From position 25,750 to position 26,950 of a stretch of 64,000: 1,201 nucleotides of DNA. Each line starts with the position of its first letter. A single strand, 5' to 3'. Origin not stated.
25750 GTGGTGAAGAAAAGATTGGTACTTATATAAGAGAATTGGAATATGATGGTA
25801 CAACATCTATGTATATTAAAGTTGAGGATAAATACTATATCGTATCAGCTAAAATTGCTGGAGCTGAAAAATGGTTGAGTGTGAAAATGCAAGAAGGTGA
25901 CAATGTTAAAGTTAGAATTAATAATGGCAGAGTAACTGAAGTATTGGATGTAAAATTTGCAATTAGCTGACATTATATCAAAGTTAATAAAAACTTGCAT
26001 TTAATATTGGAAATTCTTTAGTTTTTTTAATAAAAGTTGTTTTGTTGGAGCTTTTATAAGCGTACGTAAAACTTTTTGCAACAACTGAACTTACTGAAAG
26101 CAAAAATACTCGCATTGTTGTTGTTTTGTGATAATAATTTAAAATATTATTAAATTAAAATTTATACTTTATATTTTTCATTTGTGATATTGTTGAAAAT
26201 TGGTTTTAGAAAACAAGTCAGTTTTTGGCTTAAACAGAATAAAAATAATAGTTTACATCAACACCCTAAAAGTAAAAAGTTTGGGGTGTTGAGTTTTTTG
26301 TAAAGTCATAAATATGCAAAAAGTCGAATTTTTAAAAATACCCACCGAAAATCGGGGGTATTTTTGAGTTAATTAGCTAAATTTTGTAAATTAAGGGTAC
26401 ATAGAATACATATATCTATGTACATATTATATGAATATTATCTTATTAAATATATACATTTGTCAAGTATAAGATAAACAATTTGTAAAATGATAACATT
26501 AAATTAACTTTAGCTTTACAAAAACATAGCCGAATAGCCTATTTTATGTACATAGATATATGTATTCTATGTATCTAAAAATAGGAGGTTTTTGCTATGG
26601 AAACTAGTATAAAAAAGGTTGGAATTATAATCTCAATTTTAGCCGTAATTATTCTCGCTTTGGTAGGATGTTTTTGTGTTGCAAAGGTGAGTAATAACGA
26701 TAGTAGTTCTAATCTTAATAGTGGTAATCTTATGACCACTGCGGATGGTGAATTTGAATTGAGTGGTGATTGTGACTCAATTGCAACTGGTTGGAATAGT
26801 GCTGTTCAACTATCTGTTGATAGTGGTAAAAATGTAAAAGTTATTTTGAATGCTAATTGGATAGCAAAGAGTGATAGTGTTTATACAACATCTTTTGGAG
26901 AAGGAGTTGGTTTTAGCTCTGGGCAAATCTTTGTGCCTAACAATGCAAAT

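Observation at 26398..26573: Candidate invertible promoter (inverton), assembled in the OFF orientation, upstream of a 962-aa surface protein gene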

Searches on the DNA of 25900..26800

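Call 50: search_rna_families(source=window, start=25900, end=26800, threshold=evalue, max_evalue=1)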
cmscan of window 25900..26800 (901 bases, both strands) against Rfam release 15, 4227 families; matches with E-value up to 1: 3.
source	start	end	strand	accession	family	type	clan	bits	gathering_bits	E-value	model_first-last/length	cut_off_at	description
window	26277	26365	+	RF02573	LLnc147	Gene; sRNA;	-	27.3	127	0.019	1-102/102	no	Lactococcus lactis non-coding RNA 147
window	26187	26294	+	RF02434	SpF39_sRNA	Gene; sRNA;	-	25.7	60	0.85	1-109/109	no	Streptococcus sRNA SpF39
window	26257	26292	+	RF02744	Rev39_5p_UTR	Cis-reg;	-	12.1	88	0.59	193-228/300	no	Soft rot Enterobacteriaceae Rev 39 5'UTR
